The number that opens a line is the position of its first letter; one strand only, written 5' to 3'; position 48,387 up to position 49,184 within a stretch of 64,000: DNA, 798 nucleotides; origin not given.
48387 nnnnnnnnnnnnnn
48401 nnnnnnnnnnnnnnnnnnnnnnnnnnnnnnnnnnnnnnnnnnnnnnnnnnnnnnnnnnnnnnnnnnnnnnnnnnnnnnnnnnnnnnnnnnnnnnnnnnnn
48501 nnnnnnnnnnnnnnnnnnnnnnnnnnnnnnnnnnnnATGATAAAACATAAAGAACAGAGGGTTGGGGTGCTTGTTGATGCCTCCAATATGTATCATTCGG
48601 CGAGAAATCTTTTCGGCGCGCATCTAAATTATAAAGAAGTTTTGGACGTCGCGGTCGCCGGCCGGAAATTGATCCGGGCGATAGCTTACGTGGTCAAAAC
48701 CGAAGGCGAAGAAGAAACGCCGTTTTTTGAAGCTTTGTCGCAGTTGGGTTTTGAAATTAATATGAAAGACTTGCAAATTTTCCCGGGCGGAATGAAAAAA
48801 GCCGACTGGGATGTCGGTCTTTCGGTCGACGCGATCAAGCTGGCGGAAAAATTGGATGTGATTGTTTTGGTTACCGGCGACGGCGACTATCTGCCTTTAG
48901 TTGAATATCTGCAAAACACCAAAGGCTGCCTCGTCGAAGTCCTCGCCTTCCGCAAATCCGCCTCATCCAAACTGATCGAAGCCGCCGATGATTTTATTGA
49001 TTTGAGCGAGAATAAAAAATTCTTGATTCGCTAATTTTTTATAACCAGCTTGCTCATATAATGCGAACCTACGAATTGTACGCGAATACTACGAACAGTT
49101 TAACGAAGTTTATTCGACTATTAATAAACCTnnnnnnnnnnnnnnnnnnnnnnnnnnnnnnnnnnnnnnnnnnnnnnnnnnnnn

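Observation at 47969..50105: rpsO-pnp operon interrupted by a 1.7-kb insertion carrying a NYN-domain nuclease gene bracketed by family-3 elements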

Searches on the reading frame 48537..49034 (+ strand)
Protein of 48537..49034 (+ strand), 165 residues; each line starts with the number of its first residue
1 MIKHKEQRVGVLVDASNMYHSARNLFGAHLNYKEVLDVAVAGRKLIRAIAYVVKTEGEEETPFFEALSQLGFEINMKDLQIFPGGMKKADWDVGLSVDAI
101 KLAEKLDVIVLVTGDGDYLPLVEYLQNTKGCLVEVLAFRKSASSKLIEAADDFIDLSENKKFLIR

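Call 10: search_protein_families(library=pfam, proteins=[window:48537-49034:+], max_evalue=0.01)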
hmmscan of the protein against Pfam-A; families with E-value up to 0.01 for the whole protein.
window:48537-49034:+ (165 aa): 1 family
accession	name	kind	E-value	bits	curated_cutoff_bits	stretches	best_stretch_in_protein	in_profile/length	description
PF01936.24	NYN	-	1.7e-33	116.6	24.2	1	8-156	1-144/145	NYN domain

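Call 14: find_encoding_contigs(protein=window:48537-49034:+, flank=8000, max_places=10)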
Protein window:48537-49034:+ (165 aa): no gene with exactly this product is on record in the collection.

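Call 22: search_solved_structures(query=window:48537-49034:+, max_evalue=0.01, show_alignments=2)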
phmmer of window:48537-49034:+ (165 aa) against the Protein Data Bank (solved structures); distinct sequences matched with E-value up to 0.01: 1.
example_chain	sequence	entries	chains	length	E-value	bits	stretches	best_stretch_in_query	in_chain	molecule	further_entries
2qip_A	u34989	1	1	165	7.5e-26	94.3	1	4-158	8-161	Protein of unknown function VPA0982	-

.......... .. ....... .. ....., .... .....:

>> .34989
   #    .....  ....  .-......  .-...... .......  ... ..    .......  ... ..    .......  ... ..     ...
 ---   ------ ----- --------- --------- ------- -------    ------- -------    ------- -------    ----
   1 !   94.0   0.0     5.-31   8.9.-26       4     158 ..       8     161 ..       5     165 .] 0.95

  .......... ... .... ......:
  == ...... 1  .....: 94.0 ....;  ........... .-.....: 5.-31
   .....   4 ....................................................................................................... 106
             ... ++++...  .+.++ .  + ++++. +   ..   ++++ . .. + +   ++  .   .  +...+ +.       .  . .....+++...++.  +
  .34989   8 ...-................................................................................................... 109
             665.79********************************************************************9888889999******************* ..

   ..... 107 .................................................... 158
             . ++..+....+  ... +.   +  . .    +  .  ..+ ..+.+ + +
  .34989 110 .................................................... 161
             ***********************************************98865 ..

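Call 25: find_homologous_proteins(query=window:48537-49034:+, max_evalue=1e-10)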
Query window:48537-49034:+ (165 aa): 7999 proteins with E <= 1e-10 among 8000 candidates; the best 120 are listed.
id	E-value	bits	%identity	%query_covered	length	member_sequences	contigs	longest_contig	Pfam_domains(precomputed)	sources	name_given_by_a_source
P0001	8.3e-101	352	100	100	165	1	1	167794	PF01936.25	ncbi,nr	ncbi:MAG: NYN domain-containing protein [Patescibacteria group bacterium]|nr:NYN domain-containing p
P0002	1.7e-93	329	92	100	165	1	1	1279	PF01936.25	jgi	jgi:uncharacterized LabA/DUF88 family protein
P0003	1.7e-92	325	90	100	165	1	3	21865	PF01936.25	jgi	jgi:uncharacterized LabA/DUF88 family protein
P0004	9.2e-92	323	90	100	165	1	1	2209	PF01936.25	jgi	jgi:uncharacterized LabA/DUF88 family protein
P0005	2.2e-91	322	87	100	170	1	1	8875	PF01936.25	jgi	jgi:uncharacterized LabA/DUF88 family protein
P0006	8.8e-91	320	89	100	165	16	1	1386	PF01936.25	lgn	-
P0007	9.2e-91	320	88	100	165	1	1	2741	PF01936.25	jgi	jgi:uncharacterized LabA/DUF88 family protein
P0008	9.6e-91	320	89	100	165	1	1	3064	PF01936.25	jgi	jgi:uncharacterized LabA/DUF88 family protein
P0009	1.1e-90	320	90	100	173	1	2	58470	PF01936.25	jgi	jgi:uncharacterized LabA/DUF88 family protein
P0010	1.1e-90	320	90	100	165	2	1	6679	PF01936.25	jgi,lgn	-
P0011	1.3e-90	319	88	100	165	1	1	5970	PF01936.25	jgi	jgi:uncharacterized LabA/DUF88 family protein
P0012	1.4e-90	319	88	100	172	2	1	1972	PF01936.25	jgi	-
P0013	1.4e-90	319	90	100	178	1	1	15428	PF01936.25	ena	-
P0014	9.1e-89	313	86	100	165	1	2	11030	PF01936.25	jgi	jgi:Uncharacterized conserved protein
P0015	9.4e-89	313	88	99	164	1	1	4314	PF01936.25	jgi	jgi:uncharacterized LabA/DUF88 family protein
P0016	1.4e-88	313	87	100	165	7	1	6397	PF01936.25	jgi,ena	-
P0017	3.3e-88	311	91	95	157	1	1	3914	PF01936.25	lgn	-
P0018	4.6e-87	308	85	100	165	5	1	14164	PF01936.25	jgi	jgi:uncharacterized LabA/DUF88 family protein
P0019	3.6e-86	305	85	100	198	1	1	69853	PF01936.25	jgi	jgi:uncharacterized protein (TIGR00288 family)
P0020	5.9e-83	294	82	99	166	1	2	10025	PF01936.25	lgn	-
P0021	1.8e-82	293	91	90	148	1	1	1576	PF01936.25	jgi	jgi:uncharacterized LabA/DUF88 family protein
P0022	2.0e-82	293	82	100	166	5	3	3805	PF01936.25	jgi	-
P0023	2.3e-82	292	82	100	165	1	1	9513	PF01936.25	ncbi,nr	ncbi:MAG: NYN domain-containing protein [bacterium]|nr:NYN domain-containing protein [bacterium]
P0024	2.5e-82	292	81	100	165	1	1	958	PF01936.25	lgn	-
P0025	3.1e-82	292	82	99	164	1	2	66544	PF01936.25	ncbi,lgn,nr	ncbi:MAG: NYN domain-containing protein [Patescibacteria group bacterium]|nr:NYN domain-containing p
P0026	4.3e-82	292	80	99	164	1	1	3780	PF01936.25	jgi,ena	-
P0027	5.0e-82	291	81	100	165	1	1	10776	PF01936.25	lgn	-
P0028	9.8e-82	290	81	100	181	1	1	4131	PF01936.25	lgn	-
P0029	1.4e-81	290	80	100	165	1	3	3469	PF01936.25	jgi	-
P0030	2.1e-81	289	80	99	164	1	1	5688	PF01936.25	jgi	jgi:uncharacterized protein (TIGR00288 family)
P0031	2.2e-81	289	81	99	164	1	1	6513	PF01936.25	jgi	jgi:uncharacterized protein (TIGR00288 family)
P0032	2.4e-81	289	81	99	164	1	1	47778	PF01936.25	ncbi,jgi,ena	-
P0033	2.5e-81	289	81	100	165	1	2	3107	PF01936.25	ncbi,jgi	jgi:uncharacterized protein (TIGR00288 family)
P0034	3.4e-81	289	80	99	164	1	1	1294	PF01936.25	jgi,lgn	jgi:uncharacterized protein (TIGR00288 family)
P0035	4.0e-81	288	81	100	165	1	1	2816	PF01936.25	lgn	-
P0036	4.1e-81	288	81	99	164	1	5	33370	PF01936.25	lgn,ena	-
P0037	4.2e-81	288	81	100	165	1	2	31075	PF01936.25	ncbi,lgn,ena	-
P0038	4.3e-81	288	80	100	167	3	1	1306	PF01936.25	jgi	jgi:uncharacterized LabA/DUF88 family protein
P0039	4.4e-81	288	81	99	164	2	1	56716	PF01936.25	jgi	jgi:uncharacterized protein (TIGR00288 family)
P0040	6.2e-81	288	81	100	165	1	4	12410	PF01936.25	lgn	-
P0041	8.3e-81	287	78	100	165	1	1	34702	PF01936.25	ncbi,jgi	-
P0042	8.4e-81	287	80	99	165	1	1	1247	PF01936.25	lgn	-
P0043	1.0e-80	287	79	100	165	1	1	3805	PF01936.25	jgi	-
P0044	1.1e-80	287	80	99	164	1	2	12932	PF01936.25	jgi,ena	-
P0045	1.4e-80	287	80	100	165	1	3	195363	PF01936.25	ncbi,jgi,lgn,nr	ncbi:NYN domain-containing protein [Candidatus Falkowbacteria bacterium]|jgi:uncharacterized protein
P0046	1.6e-80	287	79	100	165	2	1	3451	PF01936.25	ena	-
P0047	1.6e-80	286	80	100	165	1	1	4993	PF01936.25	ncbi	-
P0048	2.5e-80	286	80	99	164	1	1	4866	PF01936.25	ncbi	ncbi:MAG: NYN domain-containing protein [bacterium]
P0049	2.7e-80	286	78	100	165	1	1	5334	PF01936.25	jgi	jgi:uncharacterized LabA/DUF88 family protein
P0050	3.1e-80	286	81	100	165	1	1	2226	PF01936.25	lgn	-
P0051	3.9e-80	285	78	100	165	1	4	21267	PF01936.25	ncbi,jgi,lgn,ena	-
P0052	4.2e-80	285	79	100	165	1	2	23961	PF01936.25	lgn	-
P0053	5.4e-80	285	80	100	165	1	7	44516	PF01936.25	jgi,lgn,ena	-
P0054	5.9e-80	285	79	100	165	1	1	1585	PF01936.25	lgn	-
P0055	6.0e-80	285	80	99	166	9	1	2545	PF01936.25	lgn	-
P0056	6.0e-80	285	79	99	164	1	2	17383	PF01936.25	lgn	-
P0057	8.7e-80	284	79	99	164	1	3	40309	PF01936.25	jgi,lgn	-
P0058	8.9e-80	284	79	99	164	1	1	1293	PF01936.25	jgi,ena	-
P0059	9.3e-80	284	79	100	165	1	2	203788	PF01936.25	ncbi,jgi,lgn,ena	-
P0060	1.1e-79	284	78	99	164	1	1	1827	PF01936.25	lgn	-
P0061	1.2e-79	284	79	99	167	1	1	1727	PF01936.25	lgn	-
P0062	1.3e-79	284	79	99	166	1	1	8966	PF01936.25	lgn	-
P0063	1.4e-79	283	79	100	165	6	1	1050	PF01936.25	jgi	jgi:uncharacterized protein (TIGR00288 family)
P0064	1.4e-79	283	77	100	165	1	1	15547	PF01936.25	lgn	-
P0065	1.4e-79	283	79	100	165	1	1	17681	PF01936.25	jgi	jgi:uncharacterized protein (TIGR00288 family)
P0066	1.5e-79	283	79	99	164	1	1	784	PF01936.25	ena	-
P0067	1.5e-79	283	80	99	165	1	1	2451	PF01936.25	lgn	-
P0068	1.5e-79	283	77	100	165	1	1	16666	PF01936.25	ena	-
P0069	1.6e-79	283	78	100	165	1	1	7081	PF01936.25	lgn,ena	-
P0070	1.7e-79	283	79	99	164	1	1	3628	PF01936.25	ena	-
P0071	1.9e-79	283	77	100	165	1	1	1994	PF01936.25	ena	-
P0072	2.0e-79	283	79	99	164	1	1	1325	PF01936.25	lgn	-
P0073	2.0e-79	283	80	99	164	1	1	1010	PF01936.25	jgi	jgi:uncharacterized LabA/DUF88 family protein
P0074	2.1e-79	283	78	99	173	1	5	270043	PF01936.25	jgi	jgi:uncharacterized protein (TIGR00288 family)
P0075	2.6e-79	283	79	99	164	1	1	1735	PF01936.25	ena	-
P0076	2.7e-79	283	79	99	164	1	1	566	PF01936.25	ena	-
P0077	2.8e-79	282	77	99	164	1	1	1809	PF01936.25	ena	-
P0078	2.8e-79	282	77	100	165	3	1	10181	PF01936.25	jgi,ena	-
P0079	3.0e-79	282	78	100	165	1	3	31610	PF01936.25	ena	-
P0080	3.1e-79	282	80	100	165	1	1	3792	PF01936.25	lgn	-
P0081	3.3e-79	282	77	100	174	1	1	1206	PF01936.25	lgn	-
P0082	3.4e-79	282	79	99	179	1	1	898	PF01936.25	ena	-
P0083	3.5e-79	282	77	100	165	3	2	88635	PF01936.25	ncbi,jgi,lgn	jgi:uncharacterized protein (TIGR00288 family)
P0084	4.0e-79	282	79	99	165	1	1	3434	PF01936.25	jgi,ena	-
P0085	4.0e-79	282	78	99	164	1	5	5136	PF01936.25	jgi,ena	-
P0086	4.1e-79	282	78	99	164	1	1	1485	PF01936.25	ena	-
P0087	4.3e-79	282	78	100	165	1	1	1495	PF01936.25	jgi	jgi:uncharacterized LabA/DUF88 family protein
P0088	5.1e-79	282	78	99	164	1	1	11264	PF01936.25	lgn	-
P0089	5.2e-79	282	79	99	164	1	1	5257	PF01936.25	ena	-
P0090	5.2e-79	282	77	99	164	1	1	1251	PF01936.25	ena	-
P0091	5.4e-79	282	80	99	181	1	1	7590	PF01936.25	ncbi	-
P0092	5.5e-79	282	78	99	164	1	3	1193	PF01936.25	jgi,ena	-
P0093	5.5e-79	282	78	100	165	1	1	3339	PF01936.25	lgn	-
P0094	5.8e-79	281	76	100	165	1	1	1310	PF01936.25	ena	-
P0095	6.0e-79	281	76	100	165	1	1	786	PF01936.25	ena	-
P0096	6.8e-79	281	77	100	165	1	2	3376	PF01936.25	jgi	jgi:uncharacterized protein (TIGR00288 family)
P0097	7.1e-79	281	79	99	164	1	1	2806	PF01936.25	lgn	-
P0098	7.2e-79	281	80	99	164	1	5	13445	PF01936.25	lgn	-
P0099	7.4e-79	281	78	99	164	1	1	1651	PF01936.25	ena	-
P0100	7.4e-79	281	79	99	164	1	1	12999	PF01936.25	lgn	-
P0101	7.7e-79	281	79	99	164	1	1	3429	PF01936.25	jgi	jgi:uncharacterized protein (TIGR00288 family)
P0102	8.6e-79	281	78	100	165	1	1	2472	PF01936.25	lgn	-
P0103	8.7e-79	281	79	99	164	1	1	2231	PF01936.25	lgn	-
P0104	9.8e-79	281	78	99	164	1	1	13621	PF01936.25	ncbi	ncbi:MAG: NYN domain-containing protein [Candidatus Falkowbacteria bacterium]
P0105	9.9e-79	281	79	99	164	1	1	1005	PF01936.25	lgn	-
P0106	1.0e-78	281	76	99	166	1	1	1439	PF01936.25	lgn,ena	-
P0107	1.0e-78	281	79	99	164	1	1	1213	PF01936.25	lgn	-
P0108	1.1e-78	281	77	100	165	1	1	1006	PF01936.25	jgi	jgi:uncharacterized protein (TIGR00288 family)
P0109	1.1e-78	281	76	100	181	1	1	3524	PF01936.25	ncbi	-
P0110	1.1e-78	281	76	100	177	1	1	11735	PF01936.25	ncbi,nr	ncbi:NYN domain-containing protein [Candidatus Falkowbacteria bacterium]|nr:NYN domain-containing pr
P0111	1.1e-78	281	77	99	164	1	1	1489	PF01936.25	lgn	-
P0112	1.1e-78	280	79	99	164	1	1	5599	PF01936.25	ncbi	-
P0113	1.2e-78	280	78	100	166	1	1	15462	PF01936.25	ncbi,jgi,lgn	-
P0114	1.2e-78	280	79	99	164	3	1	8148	PF01936.25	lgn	-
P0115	1.3e-78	280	78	99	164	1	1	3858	PF01936.25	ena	-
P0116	1.3e-78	280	79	99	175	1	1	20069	PF01936.25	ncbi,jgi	-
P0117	1.3e-78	280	76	100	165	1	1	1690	PF01936.25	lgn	-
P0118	1.4e-78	280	77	100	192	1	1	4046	PF01936.25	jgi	-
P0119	1.4e-78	280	77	100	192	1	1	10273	PF01936.25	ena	-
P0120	1.4e-78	280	75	100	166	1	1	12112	PF01936.25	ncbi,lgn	-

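Call 26: find_encoding_contigs(protein=P0009, flank=6000, max_places=3)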
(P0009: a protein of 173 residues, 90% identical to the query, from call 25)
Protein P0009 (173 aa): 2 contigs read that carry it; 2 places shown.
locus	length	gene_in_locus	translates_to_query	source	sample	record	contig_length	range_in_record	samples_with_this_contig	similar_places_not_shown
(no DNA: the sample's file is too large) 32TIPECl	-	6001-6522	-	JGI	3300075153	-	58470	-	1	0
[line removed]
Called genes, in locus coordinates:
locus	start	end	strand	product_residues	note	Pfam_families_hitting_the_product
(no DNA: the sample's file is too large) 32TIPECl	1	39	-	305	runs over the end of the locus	PF03741:TerC, PF04332:DUF475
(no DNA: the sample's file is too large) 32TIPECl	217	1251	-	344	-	PF07143:AttH, PF17186:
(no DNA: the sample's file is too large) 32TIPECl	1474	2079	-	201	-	-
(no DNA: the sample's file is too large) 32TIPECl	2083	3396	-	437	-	PF00932:LTD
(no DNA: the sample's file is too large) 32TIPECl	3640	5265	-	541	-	PF04055:Radical_SAM, PF16199:Radical_SAM_C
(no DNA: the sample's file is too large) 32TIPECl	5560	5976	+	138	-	PF00312:Ribosomal_S15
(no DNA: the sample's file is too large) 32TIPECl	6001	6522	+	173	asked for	PF01936:NYN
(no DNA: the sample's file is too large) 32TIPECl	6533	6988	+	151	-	-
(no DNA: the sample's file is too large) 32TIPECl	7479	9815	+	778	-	PF01138:RNase_PH, PF03725:RNase_PH_C, PF01138:RNase_PH, PF00013:KH_1, PF00575:S1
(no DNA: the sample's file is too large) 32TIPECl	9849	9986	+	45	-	-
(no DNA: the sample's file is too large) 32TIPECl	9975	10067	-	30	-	-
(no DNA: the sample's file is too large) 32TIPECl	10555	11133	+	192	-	PF00574:CLP_protease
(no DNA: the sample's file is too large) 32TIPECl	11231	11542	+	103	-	PF00085:Thioredoxin, PF13098:Thioredoxin_2 (faint)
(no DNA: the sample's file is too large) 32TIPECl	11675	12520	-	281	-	PF00480:ROK, PF01869:BcrAD_BadFG (faint)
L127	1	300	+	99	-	?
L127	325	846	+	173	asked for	PF01936:NYN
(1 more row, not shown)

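Call 27: find_encoding_contigs(protein=P0003, flank=6000, max_places=3)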
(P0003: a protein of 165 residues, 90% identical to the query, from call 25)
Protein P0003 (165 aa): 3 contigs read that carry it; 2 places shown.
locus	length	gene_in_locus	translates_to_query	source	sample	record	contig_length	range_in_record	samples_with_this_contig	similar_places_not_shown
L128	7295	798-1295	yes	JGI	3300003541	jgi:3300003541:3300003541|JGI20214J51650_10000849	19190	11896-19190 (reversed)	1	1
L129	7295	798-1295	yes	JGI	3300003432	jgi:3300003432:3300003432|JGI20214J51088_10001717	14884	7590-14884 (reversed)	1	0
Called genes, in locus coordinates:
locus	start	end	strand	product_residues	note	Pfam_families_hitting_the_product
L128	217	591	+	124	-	PF00312:Ribosomal_S15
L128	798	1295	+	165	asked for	PF01936:NYN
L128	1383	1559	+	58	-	-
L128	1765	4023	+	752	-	PF01138:RNase_PH, PF03725:RNase_PH_C, PF01138:RNase_PH, PF00013:KH_1, PF00575:S1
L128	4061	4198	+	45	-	-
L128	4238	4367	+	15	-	-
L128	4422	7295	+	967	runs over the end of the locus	PF00912:Transgly, PF00905:Transpeptidase, PF17957:Big_7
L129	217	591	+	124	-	PF00312:Ribosomal_S15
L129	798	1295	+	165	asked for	PF01936:NYN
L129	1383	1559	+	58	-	-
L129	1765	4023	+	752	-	PF01138:RNase_PH, PF03725:RNase_PH_C, PF01138:RNase_PH, PF00013:KH_1, PF00575:S1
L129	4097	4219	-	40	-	-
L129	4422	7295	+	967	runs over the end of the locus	PF00912:Transgly, PF00905:Transpeptidase, PF17957:Big_7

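Call 28: find_encoding_contigs(protein=P0013, flank=6000, max_places=3)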
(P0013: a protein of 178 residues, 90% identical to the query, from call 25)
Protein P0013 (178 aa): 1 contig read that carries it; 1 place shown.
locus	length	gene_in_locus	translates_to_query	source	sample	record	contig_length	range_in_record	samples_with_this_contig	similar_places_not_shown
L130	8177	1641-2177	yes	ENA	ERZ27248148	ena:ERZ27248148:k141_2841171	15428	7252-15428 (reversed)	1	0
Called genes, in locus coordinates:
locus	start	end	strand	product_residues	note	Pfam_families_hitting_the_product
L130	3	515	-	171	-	?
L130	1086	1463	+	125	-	PF00312:Ribosomal_S15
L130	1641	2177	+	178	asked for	PF01936:NYN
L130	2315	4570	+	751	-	PF01138:RNase_PH, PF03725:RNase_PH_C, PF01138:RNase_PH, PF00013:KH_1, PF00575:S1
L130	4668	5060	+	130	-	-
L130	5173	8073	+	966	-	PF00912:Transgly, PF00905:Transpeptidase, PF17957:Big_7 (weak)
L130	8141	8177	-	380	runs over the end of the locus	PF00712:DNA_pol3_beta, PF02767:DNA_pol3_beta_2, PF02768:DNA_pol3_beta_3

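Call 59: search_protein_families(library=ncbifam, proteins=[window:48537-49034:+], max_evalue=0.01)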
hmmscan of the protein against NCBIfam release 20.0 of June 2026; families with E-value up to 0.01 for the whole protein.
window:48537-49034:+ (165 aa): 1 family
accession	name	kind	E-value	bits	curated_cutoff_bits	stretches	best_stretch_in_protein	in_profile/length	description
TIGR00288.1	TIGR00288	hypoth_equivalog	4.8e-07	29.8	178.45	1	4-160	20-159/160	TIGR00288 family NYN domain-containing protein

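Call 60: search_protein_families(library=padloc, proteins=[window:48537-49034:+], max_evalue=0.01)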
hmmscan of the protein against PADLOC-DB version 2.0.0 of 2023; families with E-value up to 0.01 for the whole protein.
window:48537-49034:+ (165 aa): 2 families
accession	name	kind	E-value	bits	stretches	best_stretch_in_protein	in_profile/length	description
PDLC01154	NYN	-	6.4e-14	50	1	54-158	194-297/310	"LabA-like protein, NYN family nuclease"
PDLC04163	HEC-09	-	0.0048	14.6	0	95-160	110-178/203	-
